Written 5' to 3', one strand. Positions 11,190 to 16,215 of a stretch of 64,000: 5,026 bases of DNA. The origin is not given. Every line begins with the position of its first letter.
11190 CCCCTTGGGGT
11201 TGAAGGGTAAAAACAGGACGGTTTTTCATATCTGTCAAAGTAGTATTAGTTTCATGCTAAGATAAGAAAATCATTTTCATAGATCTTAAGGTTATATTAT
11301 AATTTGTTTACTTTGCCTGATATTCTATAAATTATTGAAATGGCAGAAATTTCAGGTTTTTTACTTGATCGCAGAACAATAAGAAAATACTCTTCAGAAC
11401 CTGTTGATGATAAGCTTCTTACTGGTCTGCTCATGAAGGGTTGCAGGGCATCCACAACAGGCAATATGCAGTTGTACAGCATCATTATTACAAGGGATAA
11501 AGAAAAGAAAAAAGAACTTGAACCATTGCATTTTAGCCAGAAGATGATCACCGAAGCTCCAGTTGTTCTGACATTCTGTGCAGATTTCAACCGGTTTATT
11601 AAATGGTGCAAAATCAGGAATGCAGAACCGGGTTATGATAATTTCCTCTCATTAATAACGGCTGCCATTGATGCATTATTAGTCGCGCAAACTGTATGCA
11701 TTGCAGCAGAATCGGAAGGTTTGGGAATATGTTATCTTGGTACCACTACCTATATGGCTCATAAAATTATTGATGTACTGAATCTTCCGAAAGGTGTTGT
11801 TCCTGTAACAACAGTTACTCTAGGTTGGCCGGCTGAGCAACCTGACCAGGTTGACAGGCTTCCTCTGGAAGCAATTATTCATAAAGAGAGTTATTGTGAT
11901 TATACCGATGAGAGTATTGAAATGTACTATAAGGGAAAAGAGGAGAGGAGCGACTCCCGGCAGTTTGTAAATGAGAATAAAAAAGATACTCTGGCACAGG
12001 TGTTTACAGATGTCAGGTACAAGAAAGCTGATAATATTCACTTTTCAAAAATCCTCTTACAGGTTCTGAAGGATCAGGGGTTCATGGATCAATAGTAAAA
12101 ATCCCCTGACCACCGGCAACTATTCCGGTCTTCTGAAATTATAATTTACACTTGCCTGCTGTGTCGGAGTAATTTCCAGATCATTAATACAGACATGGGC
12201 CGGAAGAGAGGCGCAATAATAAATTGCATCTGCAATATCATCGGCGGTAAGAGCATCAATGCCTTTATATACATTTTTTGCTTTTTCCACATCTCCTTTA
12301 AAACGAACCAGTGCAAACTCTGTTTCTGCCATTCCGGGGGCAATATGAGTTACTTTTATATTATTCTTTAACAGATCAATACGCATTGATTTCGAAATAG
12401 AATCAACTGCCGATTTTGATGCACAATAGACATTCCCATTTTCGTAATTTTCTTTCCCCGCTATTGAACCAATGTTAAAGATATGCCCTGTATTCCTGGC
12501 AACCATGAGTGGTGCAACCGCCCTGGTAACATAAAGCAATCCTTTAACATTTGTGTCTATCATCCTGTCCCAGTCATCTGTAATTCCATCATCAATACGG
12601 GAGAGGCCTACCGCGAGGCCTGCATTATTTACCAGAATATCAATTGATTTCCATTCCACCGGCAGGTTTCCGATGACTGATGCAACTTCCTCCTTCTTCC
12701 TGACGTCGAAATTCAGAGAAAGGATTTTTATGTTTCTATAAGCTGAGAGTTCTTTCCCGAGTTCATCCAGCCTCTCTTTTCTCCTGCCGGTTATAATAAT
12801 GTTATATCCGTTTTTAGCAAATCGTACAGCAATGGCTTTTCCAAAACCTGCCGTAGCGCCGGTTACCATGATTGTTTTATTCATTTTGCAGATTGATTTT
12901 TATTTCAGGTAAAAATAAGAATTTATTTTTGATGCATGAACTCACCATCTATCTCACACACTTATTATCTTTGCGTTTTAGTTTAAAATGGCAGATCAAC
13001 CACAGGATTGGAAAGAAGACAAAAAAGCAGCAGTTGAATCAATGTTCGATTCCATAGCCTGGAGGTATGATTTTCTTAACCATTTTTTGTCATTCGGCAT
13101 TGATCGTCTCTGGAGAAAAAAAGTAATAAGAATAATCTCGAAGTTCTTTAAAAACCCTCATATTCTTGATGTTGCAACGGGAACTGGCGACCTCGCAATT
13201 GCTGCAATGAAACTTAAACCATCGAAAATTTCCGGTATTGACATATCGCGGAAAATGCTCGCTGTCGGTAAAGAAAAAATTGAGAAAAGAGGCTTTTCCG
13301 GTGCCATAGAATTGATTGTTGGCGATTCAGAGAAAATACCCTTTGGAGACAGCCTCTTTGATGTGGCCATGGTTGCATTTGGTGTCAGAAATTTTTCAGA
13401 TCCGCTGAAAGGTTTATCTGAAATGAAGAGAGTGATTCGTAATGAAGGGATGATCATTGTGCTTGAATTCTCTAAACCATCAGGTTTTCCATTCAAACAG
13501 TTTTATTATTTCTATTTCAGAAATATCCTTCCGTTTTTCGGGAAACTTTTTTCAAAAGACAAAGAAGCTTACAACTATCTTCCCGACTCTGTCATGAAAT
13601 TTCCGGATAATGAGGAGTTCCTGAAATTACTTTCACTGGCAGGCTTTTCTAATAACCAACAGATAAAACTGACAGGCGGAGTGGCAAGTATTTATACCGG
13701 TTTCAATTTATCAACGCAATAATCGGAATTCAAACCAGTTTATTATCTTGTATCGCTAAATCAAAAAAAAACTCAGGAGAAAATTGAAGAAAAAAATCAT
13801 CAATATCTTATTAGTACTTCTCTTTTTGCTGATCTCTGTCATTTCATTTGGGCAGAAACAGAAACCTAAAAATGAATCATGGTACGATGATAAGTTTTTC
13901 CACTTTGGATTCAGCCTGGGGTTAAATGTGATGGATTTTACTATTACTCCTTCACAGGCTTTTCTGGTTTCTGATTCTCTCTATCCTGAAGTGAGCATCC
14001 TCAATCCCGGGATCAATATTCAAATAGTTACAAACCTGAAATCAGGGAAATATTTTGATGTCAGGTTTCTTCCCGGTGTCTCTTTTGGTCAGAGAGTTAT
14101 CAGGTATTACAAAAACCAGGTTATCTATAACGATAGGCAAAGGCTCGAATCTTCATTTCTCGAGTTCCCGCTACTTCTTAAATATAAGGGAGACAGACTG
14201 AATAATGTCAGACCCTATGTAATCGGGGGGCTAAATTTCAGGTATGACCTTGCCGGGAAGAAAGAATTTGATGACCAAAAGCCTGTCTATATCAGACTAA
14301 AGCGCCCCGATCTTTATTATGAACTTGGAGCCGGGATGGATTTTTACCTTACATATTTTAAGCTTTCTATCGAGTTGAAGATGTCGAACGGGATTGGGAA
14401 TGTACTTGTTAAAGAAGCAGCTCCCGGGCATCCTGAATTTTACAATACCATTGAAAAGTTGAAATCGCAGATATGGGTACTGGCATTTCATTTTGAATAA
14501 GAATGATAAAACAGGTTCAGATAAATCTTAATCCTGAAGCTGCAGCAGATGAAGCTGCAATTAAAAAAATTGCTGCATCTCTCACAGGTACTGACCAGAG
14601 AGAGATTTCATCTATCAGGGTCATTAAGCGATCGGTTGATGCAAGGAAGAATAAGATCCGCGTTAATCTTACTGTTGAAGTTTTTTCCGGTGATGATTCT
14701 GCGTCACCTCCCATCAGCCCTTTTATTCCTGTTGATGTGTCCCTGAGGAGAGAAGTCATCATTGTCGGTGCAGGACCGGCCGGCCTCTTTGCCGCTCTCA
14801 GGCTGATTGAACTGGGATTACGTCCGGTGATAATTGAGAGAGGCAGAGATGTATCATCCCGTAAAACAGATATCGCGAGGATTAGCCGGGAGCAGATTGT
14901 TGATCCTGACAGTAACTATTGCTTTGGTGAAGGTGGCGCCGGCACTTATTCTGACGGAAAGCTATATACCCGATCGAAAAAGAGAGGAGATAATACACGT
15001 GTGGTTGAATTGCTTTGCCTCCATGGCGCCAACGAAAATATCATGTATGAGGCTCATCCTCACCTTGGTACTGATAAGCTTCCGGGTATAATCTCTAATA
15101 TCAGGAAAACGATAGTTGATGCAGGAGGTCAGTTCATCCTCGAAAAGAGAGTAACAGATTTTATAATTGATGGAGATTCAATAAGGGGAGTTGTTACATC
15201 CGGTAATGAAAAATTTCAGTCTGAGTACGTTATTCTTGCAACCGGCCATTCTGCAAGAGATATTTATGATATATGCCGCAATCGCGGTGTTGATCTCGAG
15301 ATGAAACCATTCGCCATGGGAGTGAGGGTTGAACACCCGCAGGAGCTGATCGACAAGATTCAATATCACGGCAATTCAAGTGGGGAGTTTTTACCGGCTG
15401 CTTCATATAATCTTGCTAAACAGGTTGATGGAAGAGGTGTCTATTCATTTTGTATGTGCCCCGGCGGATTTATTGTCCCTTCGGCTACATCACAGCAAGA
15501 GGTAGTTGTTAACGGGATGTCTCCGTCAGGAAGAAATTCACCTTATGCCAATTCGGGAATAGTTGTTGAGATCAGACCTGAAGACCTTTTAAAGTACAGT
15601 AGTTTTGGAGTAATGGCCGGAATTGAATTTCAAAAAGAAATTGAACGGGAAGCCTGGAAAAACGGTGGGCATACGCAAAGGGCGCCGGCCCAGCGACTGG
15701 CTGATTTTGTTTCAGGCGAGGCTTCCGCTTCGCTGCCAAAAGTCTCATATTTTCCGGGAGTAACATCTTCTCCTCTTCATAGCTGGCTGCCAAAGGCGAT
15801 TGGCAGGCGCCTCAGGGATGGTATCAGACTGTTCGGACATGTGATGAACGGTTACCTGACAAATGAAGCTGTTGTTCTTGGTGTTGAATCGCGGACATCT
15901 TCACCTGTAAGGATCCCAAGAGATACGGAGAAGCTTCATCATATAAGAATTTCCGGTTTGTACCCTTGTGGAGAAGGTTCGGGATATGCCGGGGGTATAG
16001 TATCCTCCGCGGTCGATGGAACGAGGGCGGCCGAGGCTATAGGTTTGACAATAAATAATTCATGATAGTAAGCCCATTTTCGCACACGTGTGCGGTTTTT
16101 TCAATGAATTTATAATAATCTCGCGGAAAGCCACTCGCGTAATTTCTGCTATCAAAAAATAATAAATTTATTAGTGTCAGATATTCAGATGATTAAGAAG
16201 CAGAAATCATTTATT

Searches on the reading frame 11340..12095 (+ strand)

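Call 12: search_protein_families(library=pfam, proteins=[window:11340-12095:+], max_evalue=0.00001)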
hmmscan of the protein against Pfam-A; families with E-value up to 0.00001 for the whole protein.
window:11340-12095:+ (251 aa): 1 family
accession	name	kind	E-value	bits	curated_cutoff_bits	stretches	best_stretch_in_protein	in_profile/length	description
PF00881.29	Nitroreductase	-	2.5e-17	64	23.5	1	10-163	3-167/167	Nitroreductase family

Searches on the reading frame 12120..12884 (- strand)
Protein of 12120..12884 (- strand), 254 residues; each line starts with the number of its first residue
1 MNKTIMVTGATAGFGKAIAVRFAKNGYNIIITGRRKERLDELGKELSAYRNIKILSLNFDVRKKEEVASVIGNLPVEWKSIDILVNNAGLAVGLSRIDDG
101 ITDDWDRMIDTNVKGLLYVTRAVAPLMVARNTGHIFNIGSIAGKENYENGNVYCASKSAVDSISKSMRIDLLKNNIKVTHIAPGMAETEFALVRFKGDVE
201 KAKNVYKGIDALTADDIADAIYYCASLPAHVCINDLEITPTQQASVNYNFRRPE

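Call 13: search_protein_families(library=pfam, proteins=[window:12120-12884:-], max_evalue=0.00001)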
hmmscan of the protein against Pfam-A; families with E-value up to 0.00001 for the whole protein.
window:12120-12884:- (254 aa): 3 families
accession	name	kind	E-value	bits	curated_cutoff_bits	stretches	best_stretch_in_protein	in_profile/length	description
PF00106.31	adh_short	-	8.1e-53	179.2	26.6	1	3-191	1-187/195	short chain dehydrogenase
PF13561.12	adh_short_C2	-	6.9e-38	131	27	1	9-226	1-218/236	Enoyl-(Acyl carrier protein) reductase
PF08659.16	KR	-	1.9e-12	47.9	22.6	1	4-168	2-164/180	KR domain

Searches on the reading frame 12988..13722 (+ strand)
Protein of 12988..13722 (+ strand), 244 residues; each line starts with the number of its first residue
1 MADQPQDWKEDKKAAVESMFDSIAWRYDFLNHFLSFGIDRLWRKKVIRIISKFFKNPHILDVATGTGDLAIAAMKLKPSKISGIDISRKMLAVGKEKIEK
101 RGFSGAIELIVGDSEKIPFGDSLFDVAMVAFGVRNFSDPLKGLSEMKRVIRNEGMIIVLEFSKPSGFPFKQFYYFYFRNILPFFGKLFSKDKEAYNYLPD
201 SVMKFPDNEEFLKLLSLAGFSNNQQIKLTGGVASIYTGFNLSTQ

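Call 13: search_protein_families(library=pfam, proteins=[window:12988-13722:+], max_evalue=0.00001)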
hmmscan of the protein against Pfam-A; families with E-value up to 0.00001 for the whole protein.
window:12988-13722:+ (244 aa): 6 families
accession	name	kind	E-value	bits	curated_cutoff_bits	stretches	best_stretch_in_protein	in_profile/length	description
PF01209.24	Ubie_methyltran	-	3.9e-66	223.2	20.1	1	12-239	5-232/233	ubiE/COQ5 methyltransferase family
PF08241.18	Methyltransf_11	-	3.1e-17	63.4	21.2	1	60-158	1-95/95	Methyltransferase domain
PF13649.12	Methyltransf_25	-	5.2e-17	62.8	27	1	59-154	1-97/97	Methyltransferase domain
PF13847.12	Methyltransf_31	-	6.2e-17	62.1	27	1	55-163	3-114/145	Methyltransferase domain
PF08242.18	Methyltransf_12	-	5e-08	34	30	1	60-156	1-98/98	Methyltransferase domain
PF06325.19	PrmA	-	1.5e-06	28.4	22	1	57-111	163-217/296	Ribosomal protein L11 methyltransferase (PrmA)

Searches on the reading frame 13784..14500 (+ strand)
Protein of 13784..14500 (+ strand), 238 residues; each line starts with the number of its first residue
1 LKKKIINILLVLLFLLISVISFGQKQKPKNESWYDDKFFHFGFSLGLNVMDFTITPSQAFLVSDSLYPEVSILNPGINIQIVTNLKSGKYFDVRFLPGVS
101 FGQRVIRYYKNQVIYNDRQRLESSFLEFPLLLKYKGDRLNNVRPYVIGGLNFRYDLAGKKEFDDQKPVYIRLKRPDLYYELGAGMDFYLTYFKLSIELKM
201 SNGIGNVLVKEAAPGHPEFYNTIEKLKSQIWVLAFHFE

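Call 13: search_protein_families(library=pfam, proteins=[window:13784-14500:+], max_evalue=0.00001)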
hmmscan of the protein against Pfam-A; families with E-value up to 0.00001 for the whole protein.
window:13784-14500:+ (238 aa): 1 family
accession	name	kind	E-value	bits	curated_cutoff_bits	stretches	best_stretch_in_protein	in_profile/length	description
PF13568.12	OMP_b-brl_2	-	2e-13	51.2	27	1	27-207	6-173/175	Outer membrane protein beta-barrel domain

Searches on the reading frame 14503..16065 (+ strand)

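Call 13: search_protein_families(library=pfam, proteins=[window:14503-16065:+], max_evalue=0.00001)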
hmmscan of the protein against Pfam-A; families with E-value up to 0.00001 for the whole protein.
window:14503-16065:+ (520 aa): 8 families
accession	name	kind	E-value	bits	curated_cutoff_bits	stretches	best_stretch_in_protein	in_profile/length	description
PF21688.3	FAD-depend_C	-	8.3e-74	248.5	27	1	269-465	1-197/197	FAD-dependent protein, C-terminal domain-like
PF01266.30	DAO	-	2e-11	44.5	27.9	0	85-119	2-36/353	FAD dependent oxidoreductase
PF03486.20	HI0933_like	-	7.9e-09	35.8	50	1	84-250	2-165/244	HI0933-like protein Rossmann domain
PF01134.28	GIDA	-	4e-08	33.2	22.1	0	212-249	113-150/391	Glucose inhibited division protein A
PF07992.20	Pyr_redox_2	-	5.4e-08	33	26.1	1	84-254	2-114/291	Pyridine nucleotide-disulphide oxidoreductase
PF00890.30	FAD_binding_2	-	2.9e-07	30.5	20.4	0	85-121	2-37/414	FAD binding domain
PF13738.12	Pyr_redox_3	-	6.2e-07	29.4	30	0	86-119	1-35/305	Pyridine nucleotide-disulphide oxidoreductase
PF01494.25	FAD_binding_3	-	1.8e-06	27.9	22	1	84-117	3-36/349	FAD binding domain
